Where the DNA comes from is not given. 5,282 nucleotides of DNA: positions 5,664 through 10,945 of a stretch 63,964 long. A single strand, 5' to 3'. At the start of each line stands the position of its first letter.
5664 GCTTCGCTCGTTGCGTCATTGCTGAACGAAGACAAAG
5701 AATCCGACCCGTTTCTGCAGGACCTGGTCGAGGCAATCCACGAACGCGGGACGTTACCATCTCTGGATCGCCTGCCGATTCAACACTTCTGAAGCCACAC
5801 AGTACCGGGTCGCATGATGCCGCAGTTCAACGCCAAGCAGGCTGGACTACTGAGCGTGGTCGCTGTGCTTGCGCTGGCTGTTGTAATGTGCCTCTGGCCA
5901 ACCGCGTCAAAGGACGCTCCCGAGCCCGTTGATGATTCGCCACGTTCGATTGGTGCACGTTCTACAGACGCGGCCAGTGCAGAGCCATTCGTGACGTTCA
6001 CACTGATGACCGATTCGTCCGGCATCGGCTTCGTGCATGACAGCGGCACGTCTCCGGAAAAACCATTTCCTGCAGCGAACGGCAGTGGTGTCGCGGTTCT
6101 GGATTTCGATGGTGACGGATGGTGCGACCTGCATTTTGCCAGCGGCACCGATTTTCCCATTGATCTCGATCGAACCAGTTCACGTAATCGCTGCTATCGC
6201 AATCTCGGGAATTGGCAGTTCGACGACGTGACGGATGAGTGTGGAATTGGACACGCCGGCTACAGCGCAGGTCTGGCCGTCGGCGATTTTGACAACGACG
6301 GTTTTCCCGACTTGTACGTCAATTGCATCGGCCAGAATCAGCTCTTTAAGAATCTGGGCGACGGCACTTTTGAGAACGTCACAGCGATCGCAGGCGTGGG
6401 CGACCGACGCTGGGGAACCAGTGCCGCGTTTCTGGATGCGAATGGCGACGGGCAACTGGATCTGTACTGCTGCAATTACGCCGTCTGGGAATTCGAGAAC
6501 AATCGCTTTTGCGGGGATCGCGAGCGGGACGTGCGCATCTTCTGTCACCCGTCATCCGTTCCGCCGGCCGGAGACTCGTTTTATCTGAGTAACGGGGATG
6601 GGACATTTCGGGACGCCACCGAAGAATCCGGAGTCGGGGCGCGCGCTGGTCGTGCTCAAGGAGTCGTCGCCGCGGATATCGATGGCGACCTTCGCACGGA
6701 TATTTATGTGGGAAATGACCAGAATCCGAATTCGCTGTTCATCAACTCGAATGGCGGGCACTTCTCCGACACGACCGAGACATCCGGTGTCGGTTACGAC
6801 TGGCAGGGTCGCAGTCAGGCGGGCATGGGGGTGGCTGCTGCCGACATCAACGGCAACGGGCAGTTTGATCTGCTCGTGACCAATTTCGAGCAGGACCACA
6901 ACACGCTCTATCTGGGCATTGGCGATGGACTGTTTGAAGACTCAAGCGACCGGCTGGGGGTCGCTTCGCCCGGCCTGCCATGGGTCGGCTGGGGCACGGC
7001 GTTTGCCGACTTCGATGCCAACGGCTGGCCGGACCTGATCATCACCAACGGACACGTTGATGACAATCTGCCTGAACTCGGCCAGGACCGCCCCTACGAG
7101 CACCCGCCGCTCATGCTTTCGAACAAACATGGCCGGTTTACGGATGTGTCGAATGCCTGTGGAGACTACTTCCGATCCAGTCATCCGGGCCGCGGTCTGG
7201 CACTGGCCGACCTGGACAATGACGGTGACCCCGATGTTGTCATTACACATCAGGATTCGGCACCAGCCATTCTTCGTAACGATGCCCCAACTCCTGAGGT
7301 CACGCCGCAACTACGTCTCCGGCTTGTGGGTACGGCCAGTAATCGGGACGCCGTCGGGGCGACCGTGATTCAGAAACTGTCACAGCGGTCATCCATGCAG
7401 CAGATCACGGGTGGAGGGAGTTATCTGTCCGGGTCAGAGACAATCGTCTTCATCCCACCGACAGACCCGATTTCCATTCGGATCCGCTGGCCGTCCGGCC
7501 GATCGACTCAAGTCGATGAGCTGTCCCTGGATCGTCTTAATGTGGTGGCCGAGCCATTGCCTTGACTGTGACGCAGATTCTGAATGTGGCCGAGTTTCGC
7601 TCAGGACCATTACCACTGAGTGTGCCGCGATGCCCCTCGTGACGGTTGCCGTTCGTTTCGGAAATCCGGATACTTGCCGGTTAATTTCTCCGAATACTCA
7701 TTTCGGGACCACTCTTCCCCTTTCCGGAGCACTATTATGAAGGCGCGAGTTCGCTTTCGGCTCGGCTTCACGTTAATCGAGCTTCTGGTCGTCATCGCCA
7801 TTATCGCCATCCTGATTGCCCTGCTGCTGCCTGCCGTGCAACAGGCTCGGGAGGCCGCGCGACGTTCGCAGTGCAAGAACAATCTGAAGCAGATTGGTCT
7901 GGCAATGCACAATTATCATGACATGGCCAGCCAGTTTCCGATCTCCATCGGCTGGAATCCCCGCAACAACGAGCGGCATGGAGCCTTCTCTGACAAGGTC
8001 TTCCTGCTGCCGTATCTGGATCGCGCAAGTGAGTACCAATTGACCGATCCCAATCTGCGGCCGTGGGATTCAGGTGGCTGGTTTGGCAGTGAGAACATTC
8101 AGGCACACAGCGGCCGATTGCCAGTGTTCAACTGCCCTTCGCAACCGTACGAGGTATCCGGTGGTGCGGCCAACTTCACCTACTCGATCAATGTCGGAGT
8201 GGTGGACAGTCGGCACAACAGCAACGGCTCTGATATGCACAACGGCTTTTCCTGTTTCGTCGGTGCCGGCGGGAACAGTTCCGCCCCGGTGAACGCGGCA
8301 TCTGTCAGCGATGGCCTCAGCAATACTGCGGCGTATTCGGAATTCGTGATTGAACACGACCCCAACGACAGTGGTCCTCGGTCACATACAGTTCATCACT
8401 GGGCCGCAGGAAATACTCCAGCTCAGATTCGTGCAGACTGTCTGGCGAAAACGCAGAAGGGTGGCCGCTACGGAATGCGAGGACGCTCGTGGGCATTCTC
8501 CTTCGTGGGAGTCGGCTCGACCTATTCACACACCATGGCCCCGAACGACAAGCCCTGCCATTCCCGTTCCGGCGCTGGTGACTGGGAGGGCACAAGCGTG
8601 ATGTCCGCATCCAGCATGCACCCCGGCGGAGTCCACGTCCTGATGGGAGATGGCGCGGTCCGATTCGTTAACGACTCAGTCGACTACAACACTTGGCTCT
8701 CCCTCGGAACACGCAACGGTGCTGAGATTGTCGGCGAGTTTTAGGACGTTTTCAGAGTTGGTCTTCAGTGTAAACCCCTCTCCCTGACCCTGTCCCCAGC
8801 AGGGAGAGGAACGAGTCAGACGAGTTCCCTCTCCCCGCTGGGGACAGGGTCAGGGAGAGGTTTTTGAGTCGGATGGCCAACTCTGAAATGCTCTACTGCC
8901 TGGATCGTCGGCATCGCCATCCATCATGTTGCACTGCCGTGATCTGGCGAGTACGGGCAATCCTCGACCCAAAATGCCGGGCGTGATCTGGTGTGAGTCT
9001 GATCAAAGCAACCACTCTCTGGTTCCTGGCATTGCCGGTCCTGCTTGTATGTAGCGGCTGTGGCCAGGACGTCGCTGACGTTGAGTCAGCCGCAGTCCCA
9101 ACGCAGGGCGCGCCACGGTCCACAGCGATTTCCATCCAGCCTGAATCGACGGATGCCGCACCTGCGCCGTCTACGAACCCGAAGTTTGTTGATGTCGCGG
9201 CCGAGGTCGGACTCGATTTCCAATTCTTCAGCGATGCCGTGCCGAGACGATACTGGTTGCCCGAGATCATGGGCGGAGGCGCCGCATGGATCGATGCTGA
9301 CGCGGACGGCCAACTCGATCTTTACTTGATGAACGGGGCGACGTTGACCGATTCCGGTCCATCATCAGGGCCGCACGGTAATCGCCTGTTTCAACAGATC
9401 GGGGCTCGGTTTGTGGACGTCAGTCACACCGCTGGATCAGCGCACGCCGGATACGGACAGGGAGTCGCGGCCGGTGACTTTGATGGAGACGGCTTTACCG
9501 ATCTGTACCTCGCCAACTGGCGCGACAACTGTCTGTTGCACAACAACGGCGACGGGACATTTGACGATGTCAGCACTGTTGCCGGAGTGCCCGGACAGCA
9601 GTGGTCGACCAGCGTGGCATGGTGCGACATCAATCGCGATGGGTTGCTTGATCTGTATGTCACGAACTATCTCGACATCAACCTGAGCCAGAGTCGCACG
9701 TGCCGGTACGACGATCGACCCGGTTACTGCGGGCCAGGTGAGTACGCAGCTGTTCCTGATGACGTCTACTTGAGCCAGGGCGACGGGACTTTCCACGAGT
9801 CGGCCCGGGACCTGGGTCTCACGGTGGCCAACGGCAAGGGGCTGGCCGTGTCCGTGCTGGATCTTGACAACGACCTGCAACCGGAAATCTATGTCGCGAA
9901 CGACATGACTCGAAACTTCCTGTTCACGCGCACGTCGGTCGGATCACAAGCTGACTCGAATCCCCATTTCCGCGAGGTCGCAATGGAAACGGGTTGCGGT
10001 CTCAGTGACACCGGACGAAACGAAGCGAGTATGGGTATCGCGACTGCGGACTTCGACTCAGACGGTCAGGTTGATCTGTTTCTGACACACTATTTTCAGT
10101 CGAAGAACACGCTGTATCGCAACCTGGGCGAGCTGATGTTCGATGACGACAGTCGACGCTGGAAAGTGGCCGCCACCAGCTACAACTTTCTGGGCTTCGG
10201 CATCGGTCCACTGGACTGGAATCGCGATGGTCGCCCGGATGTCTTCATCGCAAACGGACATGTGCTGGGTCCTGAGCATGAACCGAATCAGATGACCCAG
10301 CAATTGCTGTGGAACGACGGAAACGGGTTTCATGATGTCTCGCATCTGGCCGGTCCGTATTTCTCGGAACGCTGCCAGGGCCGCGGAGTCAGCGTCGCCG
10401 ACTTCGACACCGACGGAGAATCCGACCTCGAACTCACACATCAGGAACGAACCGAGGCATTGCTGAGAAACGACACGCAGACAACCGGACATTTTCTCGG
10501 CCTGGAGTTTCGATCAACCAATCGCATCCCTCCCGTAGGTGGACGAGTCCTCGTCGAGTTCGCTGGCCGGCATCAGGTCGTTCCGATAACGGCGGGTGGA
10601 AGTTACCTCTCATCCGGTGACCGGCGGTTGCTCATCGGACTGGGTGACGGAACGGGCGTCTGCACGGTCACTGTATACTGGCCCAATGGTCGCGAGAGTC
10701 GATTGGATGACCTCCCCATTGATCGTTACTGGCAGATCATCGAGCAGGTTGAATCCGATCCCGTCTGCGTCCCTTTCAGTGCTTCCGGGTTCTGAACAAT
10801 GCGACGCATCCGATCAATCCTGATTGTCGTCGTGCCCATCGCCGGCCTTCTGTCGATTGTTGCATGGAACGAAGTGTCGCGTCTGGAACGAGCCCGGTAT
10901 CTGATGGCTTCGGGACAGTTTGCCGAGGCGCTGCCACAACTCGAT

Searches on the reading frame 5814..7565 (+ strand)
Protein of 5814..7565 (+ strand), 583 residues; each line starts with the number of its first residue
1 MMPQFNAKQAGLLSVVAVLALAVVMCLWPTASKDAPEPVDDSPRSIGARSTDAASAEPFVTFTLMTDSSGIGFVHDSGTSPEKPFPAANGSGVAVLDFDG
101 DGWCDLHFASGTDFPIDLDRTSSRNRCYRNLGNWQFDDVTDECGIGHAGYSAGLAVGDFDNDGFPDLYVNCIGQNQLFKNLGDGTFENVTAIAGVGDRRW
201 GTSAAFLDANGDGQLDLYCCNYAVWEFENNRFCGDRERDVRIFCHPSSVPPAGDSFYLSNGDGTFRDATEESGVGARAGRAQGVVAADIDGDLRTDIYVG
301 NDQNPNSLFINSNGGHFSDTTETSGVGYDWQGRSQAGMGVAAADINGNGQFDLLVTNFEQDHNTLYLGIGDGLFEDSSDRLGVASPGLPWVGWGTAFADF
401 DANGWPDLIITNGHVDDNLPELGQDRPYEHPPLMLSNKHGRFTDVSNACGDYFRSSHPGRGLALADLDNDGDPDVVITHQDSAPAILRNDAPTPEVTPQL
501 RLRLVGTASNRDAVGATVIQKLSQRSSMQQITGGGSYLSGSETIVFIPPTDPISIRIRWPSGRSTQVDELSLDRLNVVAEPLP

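Call 58: search_protein_families(library=pfam, proteins=[window:5814-7565:+], max_evalue=0.0001)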
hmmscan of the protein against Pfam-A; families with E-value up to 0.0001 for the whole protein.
window:5814-7565:+ (583 aa): 3 families
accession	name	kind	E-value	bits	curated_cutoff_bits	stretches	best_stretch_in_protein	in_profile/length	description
PF13517.12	FG-GAP_3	-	4.9e-49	165.2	26.9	6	288-355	1-61/61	FG-GAP-like repeat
PF01839.29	FG-GAP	-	1.3e-22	79.7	22.1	0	154-169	5-20/37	FG-GAP repeat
PF07593.17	UnbV_ASPIC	-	2.7e-07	30.8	23.4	1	513-574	1-65/68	ASPIC and UnbV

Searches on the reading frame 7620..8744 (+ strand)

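Call 58: search_protein_families(library=pfam, proteins=[window:7620-8744:+], max_evalue=0.0001)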
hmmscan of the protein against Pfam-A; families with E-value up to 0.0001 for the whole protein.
window:7620-8744:+ (374 aa): 2 families
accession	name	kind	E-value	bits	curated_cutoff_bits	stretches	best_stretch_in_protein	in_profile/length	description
PF07596.16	SBP_bac_10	-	1e-46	160.6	23.3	1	74-355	1-266/268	Protein of unknown function (DUF1559)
PF07963.17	N_methyl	-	1.1e-06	28.4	21.2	1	48-70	5-27/27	Prokaryotic N-terminal methylation motif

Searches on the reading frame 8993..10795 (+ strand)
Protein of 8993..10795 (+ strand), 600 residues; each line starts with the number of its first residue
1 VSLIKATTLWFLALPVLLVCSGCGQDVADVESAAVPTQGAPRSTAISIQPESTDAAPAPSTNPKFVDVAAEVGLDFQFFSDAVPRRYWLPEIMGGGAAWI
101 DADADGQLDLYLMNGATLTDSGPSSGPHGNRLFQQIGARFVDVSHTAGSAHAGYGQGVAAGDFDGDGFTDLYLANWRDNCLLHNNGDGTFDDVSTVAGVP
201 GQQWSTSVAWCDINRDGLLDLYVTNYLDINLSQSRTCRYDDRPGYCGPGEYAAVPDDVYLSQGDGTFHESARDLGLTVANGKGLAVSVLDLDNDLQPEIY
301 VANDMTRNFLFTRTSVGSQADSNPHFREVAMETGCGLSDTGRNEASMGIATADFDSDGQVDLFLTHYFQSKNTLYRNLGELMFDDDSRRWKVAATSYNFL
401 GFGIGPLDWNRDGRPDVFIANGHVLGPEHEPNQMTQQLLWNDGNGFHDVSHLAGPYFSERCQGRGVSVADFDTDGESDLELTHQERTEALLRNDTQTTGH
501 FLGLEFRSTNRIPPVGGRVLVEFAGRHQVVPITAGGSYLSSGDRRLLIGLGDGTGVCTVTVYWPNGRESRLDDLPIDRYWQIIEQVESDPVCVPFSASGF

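Call 58: search_protein_families(library=pfam, proteins=[window:8993-10795:+], max_evalue=0.0001)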
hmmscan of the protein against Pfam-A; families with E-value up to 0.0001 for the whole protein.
window:8993-10795:+ (600 aa): 3 families
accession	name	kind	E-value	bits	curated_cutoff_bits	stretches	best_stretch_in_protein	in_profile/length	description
PF13517.12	FG-GAP_3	-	6e-37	126.5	26.9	5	162-223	1-61/61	FG-GAP-like repeat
PF07593.17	UnbV_ASPIC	-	1.8e-14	53.8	23.4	1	515-580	2-67/68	ASPIC and UnbV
PF01839.29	FG-GAP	-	5.1e-11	42.7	22.1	0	155-175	2-22/37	FG-GAP repeat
